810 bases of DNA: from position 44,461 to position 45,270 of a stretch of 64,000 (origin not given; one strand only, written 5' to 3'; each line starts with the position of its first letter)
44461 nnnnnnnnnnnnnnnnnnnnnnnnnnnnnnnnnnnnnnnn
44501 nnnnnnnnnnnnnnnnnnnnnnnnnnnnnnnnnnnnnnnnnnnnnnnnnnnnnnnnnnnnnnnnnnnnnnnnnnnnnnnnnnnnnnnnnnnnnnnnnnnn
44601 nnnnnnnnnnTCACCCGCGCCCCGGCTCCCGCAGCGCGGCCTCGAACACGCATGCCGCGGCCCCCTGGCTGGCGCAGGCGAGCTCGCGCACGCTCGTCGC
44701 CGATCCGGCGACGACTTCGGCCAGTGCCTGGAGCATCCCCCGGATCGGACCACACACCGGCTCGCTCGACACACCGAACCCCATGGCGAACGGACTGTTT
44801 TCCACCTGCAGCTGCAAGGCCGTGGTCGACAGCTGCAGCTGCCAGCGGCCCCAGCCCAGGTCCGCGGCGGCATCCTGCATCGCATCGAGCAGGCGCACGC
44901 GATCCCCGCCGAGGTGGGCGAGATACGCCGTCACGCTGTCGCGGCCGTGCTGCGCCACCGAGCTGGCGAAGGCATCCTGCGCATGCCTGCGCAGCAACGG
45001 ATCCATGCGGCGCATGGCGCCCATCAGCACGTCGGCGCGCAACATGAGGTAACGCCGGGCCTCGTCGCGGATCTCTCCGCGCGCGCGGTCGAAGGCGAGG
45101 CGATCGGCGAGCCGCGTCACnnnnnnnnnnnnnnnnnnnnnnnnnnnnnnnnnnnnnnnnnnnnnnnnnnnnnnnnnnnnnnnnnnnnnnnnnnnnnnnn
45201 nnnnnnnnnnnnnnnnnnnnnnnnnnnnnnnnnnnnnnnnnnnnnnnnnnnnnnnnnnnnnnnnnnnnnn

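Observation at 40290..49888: Rearranged indole/auxin-type catabolic operon: cyclase-iorA-iorB-V4R-Rieske alpha-TRAP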

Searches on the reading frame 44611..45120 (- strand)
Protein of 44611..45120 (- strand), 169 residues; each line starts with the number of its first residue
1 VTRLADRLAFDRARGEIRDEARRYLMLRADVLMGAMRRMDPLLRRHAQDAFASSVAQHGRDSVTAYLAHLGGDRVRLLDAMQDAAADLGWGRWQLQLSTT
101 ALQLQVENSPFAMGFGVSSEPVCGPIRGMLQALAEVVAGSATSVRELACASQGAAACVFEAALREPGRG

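Call 6: search_protein_families(library=pfam, proteins=[window:44611-45120:-], max_evalue=0.01)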
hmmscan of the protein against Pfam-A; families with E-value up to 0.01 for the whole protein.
window:44611-45120:- (169 aa): 1 family
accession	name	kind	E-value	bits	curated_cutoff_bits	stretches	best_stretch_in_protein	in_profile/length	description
PF02830.23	V4R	-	1.2e-12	48.1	31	1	104-161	3-60/62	V4R domain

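Call 12: search_solved_structures(query=window:44611-45120:-, max_evalue=1)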
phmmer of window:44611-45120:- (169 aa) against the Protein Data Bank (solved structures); distinct sequences matched with E-value up to 1: 7.
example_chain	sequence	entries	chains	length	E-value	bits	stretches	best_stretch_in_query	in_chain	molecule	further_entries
5kbe_A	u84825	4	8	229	0.073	16.6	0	113-157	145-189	MopR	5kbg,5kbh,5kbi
5g3s_A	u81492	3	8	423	0.083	16.4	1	32-95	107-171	L-TRYPTOPHAN OXIDASE VIOA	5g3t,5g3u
6esd_B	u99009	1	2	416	0.084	16.4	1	32-95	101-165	Flavin-dependent L-tryptophan oxidase VioA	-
6fw7_B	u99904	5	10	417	0.085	16.4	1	32-95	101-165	Flavin-dependent L-tryptophan oxidase VioA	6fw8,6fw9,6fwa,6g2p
5zbc_A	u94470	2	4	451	0.099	16.2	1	32-95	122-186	Flavin-dependent L-tryptophan oxidase VioA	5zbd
2osd_A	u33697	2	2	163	0.19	15.2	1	96-161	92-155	Hypothetical protein MJ1460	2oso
7vqf_A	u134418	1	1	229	0.79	13.2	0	114-157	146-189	Phenol sensing regulator, MopR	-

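Call 23: find_homologous_proteins(query=window:44611-45120:-, max_evalue=0.001)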
Query window:44611-45120:- (169 aa): 75 proteins with E <= 0.001 among 667 candidates.
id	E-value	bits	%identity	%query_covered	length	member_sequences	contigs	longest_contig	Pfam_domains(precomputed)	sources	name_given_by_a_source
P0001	1.7e-99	348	98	100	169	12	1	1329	PF02830.24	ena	-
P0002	3.8e-64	234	69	98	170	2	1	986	PF02830.24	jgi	jgi:predicted hydrocarbon binding protein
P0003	1.6e-61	225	66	99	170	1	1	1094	PF02830.24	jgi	jgi:predicted hydrocarbon binding protein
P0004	4.5e-60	220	65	98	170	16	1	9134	PF02830.24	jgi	jgi:hypothetical protein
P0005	5.7e-60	220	64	99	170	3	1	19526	PF02830.24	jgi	jgi:predicted hydrocarbon binding protein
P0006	7.0e-59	216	63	100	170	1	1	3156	PF02830.24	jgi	jgi:predicted hydrocarbon binding protein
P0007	1.4e-57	212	62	98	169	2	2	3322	PF02830.24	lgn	-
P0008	2.6e-57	211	65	96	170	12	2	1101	PF02830.24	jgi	-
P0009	8.5e-57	210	62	95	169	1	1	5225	PF02830.24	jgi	jgi:predicted hydrocarbon binding protein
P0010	3.1e-56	208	64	98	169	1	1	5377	PF02830.24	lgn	-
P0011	1.1e-51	193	60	98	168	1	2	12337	PF02830.24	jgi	jgi:hypothetical protein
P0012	1.4e-49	186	59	97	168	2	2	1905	PF02830.24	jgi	jgi:predicted hydrocarbon binding protein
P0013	1.9e-44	170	55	93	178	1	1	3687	PF02830.24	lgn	-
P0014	8.9e-40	154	53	93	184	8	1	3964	PF02830.24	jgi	jgi:predicted hydrocarbon binding protein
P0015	8.3e-37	145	48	95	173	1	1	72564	PF02830.24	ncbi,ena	-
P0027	2.2e-33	134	46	94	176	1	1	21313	PF02830.24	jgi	jgi:predicted hydrocarbon binding protein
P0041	1.6e-32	131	48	86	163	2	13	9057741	PF02830.24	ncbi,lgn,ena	-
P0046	1.5e-31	128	50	86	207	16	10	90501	-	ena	-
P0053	1.8e-30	124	46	95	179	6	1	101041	-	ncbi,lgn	-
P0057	6.3e-30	122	48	95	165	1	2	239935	PF02830.24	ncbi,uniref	ncbi:V4R domain-containing protein [Achromobacter marplatensis]|uniref:V4R domain-containing protein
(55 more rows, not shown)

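Call 24: find_encoding_contigs(protein=P0005, flank=10000, max_places=2)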
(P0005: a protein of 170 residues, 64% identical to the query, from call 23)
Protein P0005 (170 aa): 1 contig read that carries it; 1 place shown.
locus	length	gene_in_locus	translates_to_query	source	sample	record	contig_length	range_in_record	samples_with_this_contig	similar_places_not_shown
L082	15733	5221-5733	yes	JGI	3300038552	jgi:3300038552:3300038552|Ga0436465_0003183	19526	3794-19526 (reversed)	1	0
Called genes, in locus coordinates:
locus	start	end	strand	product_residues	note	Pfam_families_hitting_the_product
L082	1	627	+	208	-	?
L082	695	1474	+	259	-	PF04199:Cyclase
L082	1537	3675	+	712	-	PF02775:TPP_enzyme_C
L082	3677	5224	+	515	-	PF01558:POR, PF20169:DUF6537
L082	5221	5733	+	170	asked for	PF02830:V4R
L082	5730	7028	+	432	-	PF00355:Rieske, PF00848:Ring_hydroxyl_A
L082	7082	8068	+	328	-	PF03480:DctP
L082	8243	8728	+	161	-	PF04290:DctQ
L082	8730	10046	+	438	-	PF06808:DctM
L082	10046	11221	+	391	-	PF00083:Sugar_tr, PF07690:MFS_1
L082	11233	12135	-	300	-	PF13344:Hydrolase_6, PF00702:Hydrolase (weak), PF13242:Hydrolase_like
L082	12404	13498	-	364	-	-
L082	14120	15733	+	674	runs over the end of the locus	PF08298:AAA_PrkA, PF06798:PrkA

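Call 25: find_encoding_contigs(protein=P0057, flank=10000, max_places=2)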
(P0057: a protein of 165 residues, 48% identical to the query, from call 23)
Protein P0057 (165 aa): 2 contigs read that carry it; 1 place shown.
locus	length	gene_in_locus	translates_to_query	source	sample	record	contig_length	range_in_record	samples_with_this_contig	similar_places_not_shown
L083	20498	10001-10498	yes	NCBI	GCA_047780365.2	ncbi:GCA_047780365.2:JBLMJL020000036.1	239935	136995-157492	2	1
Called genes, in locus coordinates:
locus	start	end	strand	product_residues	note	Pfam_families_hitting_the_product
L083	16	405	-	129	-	PF13467:RHH_4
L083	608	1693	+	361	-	PF08240:ADH_N, PF00107:ADH_zinc_N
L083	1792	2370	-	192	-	PF01965:DJ-1_PfpI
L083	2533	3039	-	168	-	PF00866:Ring_hydroxyl_B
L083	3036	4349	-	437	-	PF00355:Rieske, PF00848:Ring_hydroxyl_A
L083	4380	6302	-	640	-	PF00005:ABC_tran, PF02463:SMC_N (faint), PF13304:AAA_21 (faint), PF13401:AAA_22 (faint), PF20703:nSTAND1 (faint), PF08352:oligo_HPY, PF00005:ABC_tran, PF08352:oligo_HPY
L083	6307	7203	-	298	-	PF12911:OppC_N, PF00528:BPD_transp_1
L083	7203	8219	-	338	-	PF19300:BPD_transp_1_N, PF00528:BPD_transp_1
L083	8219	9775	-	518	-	PF00496:SBP_bac_5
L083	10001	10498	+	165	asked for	PF02830:V4R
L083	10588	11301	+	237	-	PF00392:GntR, PF07729:FCD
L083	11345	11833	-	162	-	PF04073:tRNA_edit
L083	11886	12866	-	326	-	PF02899:Phage_int_SAM_1 (weak), PF00589:Phage_integrase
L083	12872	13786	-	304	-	PF00126:HTH_1, PF03466:LysR_substrate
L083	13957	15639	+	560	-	PF02776:TPP_enzyme_N, PF00205:TPP_enzyme_M, PF02775:TPP_enzyme_C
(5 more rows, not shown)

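Call 26: find_encoding_contigs(protein=P0041, flank=10000, max_places=2)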
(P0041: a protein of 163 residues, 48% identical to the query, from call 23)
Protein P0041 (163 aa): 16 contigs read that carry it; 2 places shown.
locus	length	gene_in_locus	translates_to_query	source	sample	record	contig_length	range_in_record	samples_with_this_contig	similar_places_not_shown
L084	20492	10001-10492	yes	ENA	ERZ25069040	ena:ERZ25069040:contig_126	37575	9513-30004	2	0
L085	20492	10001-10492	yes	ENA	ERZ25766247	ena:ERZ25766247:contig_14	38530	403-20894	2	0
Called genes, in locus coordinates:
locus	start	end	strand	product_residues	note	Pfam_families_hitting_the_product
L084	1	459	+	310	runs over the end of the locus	PF00248:Aldo_ket_red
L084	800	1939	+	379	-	PF05598:DUF772, PF01609:DDE_Tnp_1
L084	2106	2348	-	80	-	-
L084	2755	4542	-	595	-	PF14236:DruA, PF13808:DDE_Tnp_1_assoc, PF01609:DDE_Tnp_1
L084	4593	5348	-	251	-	PF08240:ADH_N, PF00107:ADH_zinc_N, PF13602:ADH_zinc_N_2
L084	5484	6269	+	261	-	PF00106:adh_short, PF08659:KR, PF13561:adh_short_C2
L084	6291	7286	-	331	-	PF00248:Aldo_ket_red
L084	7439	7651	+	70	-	-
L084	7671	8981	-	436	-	PF00872:Transposase_mut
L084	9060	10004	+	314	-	PF00296:Bac_luciferase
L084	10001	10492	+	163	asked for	PF02830:V4R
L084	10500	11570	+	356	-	PF03060:NMO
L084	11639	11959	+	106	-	-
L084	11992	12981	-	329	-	PF11376:DUF3179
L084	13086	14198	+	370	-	PF01266:DAO, PF13450:NAD_binding_8 (weak)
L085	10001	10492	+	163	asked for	PF02830:V4R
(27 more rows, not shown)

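Call 27: find_encoding_contigs(protein=P0011, flank=10000, max_places=2)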
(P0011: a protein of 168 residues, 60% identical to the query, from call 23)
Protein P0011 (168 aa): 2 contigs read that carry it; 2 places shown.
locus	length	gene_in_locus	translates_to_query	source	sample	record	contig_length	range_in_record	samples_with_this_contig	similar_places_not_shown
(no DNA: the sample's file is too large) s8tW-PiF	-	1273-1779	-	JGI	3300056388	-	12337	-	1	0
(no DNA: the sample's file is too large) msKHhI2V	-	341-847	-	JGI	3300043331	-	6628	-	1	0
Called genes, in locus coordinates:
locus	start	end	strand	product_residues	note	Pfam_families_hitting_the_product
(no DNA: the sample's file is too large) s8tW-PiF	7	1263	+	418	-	PF20169:DUF6537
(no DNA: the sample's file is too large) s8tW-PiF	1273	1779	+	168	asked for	PF02830:V4R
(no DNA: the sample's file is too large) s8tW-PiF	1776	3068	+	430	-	PF00355:Rieske, PF00848:Ring_hydroxyl_A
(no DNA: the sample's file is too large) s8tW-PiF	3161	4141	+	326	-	PF03480:DctP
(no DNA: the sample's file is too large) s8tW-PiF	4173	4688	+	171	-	PF04290:DctQ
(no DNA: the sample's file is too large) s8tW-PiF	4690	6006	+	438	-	PF06808:DctM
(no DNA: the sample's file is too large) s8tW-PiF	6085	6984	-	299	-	PF00702:Hydrolase (faint), PF13344:Hydrolase_6, PF13242:Hydrolase_like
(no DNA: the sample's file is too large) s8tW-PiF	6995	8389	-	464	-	PF00515:TPR_1 (weak), PF07719:TPR_2 (weak), PF13181:TPR_8 (weak)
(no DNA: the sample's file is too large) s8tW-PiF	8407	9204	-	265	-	PF00768:Peptidase_S11, PF13354:Beta-lactamase2 (weak)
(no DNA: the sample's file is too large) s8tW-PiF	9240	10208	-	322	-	PF12276:DUF3617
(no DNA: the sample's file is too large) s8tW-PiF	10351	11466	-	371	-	-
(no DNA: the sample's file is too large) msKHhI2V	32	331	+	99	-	PF20169:DUF6537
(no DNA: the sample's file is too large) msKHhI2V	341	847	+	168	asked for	PF02830:V4R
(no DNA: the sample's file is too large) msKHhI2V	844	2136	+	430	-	PF00355:Rieske, PF00848:Ring_hydroxyl_A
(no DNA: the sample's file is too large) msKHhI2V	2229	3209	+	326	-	PF03480:DctP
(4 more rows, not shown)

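Call 28: find_encoding_contigs(protein=P0015, flank=10000, max_places=2)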
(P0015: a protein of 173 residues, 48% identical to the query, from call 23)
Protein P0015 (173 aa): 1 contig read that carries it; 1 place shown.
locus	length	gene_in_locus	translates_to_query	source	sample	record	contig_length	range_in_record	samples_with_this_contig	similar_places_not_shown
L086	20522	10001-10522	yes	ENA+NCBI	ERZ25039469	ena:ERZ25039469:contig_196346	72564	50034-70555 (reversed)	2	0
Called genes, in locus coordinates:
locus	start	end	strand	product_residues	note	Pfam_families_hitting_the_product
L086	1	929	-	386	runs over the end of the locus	PF07992:Pyr_redox_2, PF00070:Pyr_redox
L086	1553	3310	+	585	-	-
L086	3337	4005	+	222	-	-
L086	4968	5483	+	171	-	PF01210:NAD_Gly3P_dh_N (weak), PF02558:ApbA (weak)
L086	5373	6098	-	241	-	-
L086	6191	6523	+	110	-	-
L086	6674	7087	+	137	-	PF00725:3HCDH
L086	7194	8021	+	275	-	PF03480:DctP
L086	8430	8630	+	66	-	-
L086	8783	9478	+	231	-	PF06808:DctM, PF03600:CitMHS (weak)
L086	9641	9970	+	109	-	PF06808:DctM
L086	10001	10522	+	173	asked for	PF02830:V4R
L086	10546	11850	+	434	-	PF00355:Rieske, PF00848:Ring_hydroxyl_A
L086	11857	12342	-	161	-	PF22381:Staph_reg_Sar_Rot (weak), PF12802:MarR_2, PF01047:MarR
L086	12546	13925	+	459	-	-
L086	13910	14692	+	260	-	PF02775:TPP_enzyme_C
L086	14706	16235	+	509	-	PF01558:POR, PF20169:DUF6537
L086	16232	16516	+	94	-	-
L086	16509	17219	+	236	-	PF22290:DmmA-like_N (weak), PF00175:NAD_binding_1 (weak), PF00111:Fer2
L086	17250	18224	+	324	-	PF03401:TctC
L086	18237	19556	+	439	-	PF00355:Rieske, PF00848:Ring_hydroxyl_A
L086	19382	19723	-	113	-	-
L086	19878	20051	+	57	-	-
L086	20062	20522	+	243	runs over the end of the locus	PF00106:adh_short, PF01370:Epimerase, PF08659:KR, PF13561:adh_short_C2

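Call 29: find_encoding_contigs(protein=P0027, flank=10000, max_places=2)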
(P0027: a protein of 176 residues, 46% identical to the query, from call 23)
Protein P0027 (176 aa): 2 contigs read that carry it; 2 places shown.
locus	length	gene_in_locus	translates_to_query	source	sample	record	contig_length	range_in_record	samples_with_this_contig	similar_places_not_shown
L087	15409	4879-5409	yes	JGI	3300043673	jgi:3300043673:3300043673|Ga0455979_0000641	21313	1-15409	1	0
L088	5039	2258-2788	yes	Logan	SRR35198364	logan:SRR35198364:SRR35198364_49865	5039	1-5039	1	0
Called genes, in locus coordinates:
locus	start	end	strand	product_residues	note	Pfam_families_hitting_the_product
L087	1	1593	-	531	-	?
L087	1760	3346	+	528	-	PF00501:AMP-binding, PF13193:AMP-binding_C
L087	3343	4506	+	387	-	PF22691:Thiolase_C_1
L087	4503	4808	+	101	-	PF12172:zf-ChsH2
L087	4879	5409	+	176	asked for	PF02830:V4R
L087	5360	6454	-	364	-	PF00296:Bac_luciferase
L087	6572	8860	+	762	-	PF01494:FAD_binding_3, PF00724:Oxidored_FMN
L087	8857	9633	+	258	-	PF00106:adh_short, PF08659:KR (weak), PF13561:adh_short_C2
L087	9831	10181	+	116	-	PF01042:Ribonuc_L-PSP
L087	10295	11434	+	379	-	PF13458:Peripla_BP_6, PF13433:Peripla_BP_5 (weak), PF01094:ANF_receptor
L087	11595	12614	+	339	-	PF02653:BPD_transp_2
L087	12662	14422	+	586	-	PF02653:BPD_transp_2, PF00005:ABC_tran, PF13304:AAA_21 (faint), PF12399:BCA_ABC_TP_C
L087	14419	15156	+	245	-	PF00005:ABC_tran, PF13304:AAA_21 (faint)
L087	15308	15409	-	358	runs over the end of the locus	PF00589:Phage_integrase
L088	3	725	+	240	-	?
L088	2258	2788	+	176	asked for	PF02830:V4R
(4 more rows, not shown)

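Call 42: search_protein_families(library=ncbifam, proteins=[window:44611-45120:-], max_evalue=0.00001)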
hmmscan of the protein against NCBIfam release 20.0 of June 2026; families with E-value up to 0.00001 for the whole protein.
window:44611-45120:- (169 aa): 0 families

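Call 60: predict_structure(alignment_id=A1)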
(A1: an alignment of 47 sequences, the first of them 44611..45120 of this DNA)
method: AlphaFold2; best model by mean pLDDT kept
length: 169 residues; sequences in the alignment: 47
mean_pLDDT: 94.5   pTM: 0.88
mean pLDDT of the five models: 94.5, 94.4, 93.8, 93.8, 93.4
residues with pLDDT >= 90: 148; 70-90: 16; 50-70: 4; < 50: 1
segments of 3 or more residues with pLDDT < 50: none
pLDDT, mean of each block of 10 residues (from residue 1): 84 93 91 98 97 97 95 97 95 97 98 98 98 96 96 99 77
secondary structure, 60 per line:
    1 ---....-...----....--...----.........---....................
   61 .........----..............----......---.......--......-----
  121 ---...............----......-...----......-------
elements in order: H4-7 E9-11 E16-19 E22-24 H29-37 H41-69 H74-87 E92-97 E101-107 H110-115 H124-138 E143-148 E157-162

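Call 62: fold_search(model_id=the predicted structure, library=pdb)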
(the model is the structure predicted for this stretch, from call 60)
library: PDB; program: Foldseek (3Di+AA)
matches with E <= 10: 247; with E <= 0.001: 39
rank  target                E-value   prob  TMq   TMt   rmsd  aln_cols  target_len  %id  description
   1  5frw_A                1.9e-08  1.00  0.79  0.67   3.8       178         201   20  crystal structure of the phenol-responsive sensory domain of the transcription activator PoxR with Phenol (released 2016-04-06)
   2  5kbg_A                2.5e-08  1.00  0.79  0.67   3.0       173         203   20  CRYSTAL STRUCTURE OF THE AROMATIC SENSOR DOMAIN OF MOPR IN COMPLEX WITH OCRESOL (released 2016-07-13)
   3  5fru_A                2.5e-08  1.00  0.79  0.69   3.7       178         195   20  crystal structure of the phenol-responsive sensory domain of the transcription activator PoxR (released 2016-03-30)
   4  5frz_A                3.0e-08  1.00  0.77  0.68   3.0       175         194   20  crystal structure of the phenol-responsive sensory domain of the transcription activator PoxR with 3,4-dimethylphenol (released 2016-03-30)
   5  5frv_A                3.2e-08  1.00  0.77  0.67   3.9       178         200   20  crystal structure of the phenol-responsive sensory domain of the transcription activator PoxR in complex with 4-methyl (released 2016-03-30)
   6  5kbh_A                3.4e-08  1.00  0.78  0.66   2.9       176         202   20  CRYSTAL STRUCTURE OF THE AROMATIC SENSOR DOMAIN OF MOPR IN COMPLEX WITH 3-CHLORO-PHENOL (released 2016-07-13)
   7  7vqf                  7.6e-08  1.00  0.79  0.70   2.9       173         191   19  Phenol binding protein, MopR (released 2022-09-07)
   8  5kbi_A                8.5e-08  1.00  0.76  0.65   3.2       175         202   19  CRYSTAL STRUCTURE OF THE AROMATIC SENSOR DOMAIN OF MOPR IN COMPLEX WITH CATACHOL (released 2016-07-13)
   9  5frx_A                9.1e-08  1.00  0.77  0.68   3.9       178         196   20  crystal structure of the phenol-responsive sensory domain of the transcription activator PoxR in complex with 4-nitrop (released 2016-03-30)
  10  5frw_B                9.6e-08  1.00  0.79  0.68   3.7       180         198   20  crystal structure of the phenol-responsive sensory domain of the transcription activator PoxR with Phenol (released 2016-04-06)
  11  5kbe_A                1.3e-07  1.00  0.79  0.68   2.9       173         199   20  CRYSTAL STRUCTURE OF THE AROMATIC SENSOR DOMAIN OF MOPR IN COMPLEX WITH PHENOL (released 2016-07-13)
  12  5kbe_B                1.8e-07  1.00  0.76  0.64   4.3       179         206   18  CRYSTAL STRUCTURE OF THE AROMATIC SENSOR DOMAIN OF MOPR IN COMPLEX WITH PHENOL (released 2016-07-13)
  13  5kbg_B                2.2e-07  1.00  0.77  0.66   4.1       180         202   19  CRYSTAL STRUCTURE OF THE AROMATIC SENSOR DOMAIN OF MOPR IN COMPLEX WITH OCRESOL (released 2016-07-13)
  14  5kbh_B                2.3e-07  1.00  0.76  0.65   4.0       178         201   18  CRYSTAL STRUCTURE OF THE AROMATIC SENSOR DOMAIN OF MOPR IN COMPLEX WITH 3-CHLORO-PHENOL (released 2016-07-13)
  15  6iy8_C                5.2e-07  1.00  0.79  0.31   4.0       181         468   14  DmpR-phenol complex of Pseudomonas putida (released 2020-06-10)
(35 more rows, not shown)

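Call 70: find_encoding_contigs(protein=P0046, flank=10000, max_places=2)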
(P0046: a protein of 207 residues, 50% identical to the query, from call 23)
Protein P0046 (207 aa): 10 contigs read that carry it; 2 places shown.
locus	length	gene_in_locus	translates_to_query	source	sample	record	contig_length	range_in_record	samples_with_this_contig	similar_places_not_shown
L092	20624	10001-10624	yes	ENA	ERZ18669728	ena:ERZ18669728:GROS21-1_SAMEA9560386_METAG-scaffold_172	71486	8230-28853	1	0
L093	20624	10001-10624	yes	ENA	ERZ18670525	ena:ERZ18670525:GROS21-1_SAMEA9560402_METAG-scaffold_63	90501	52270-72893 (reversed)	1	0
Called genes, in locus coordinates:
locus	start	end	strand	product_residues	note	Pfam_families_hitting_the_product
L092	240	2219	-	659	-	PF00149:Metallophos, PF02872:5_nucleotid_C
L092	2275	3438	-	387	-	PF00266:Aminotran_5, PF01053:Cys_Met_Meta_PP (weak)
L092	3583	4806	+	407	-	PF00365:PFK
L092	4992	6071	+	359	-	PF01210:NAD_Gly3P_dh_N (weak), PF02317:Octopine_DH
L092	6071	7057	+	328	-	PF02737:3HCDH_N, PF03446:NAD_binding_2 (faint), PF00725:3HCDH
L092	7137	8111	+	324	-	PF03480:DctP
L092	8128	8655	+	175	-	PF04290:DctQ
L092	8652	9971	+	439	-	PF06808:DctM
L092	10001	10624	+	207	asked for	-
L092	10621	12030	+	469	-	PF00355:Rieske, PF00848:Ring_hydroxyl_A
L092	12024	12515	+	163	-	PF13577:SnoaL_4 (weak), PF00866:Ring_hydroxyl_B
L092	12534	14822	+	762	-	PF02775:TPP_enzyme_C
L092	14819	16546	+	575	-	PF01558:POR, PF20169:DUF6537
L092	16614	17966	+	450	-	PF00355:Rieske, PF00848:Ring_hydroxyl_A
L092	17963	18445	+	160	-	PF13577:SnoaL_4, PF00866:Ring_hydroxyl_B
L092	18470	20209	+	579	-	PF00501:AMP-binding, PF13193:AMP-binding_C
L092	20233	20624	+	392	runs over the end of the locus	PF22691:Thiolase_C_1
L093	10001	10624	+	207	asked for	-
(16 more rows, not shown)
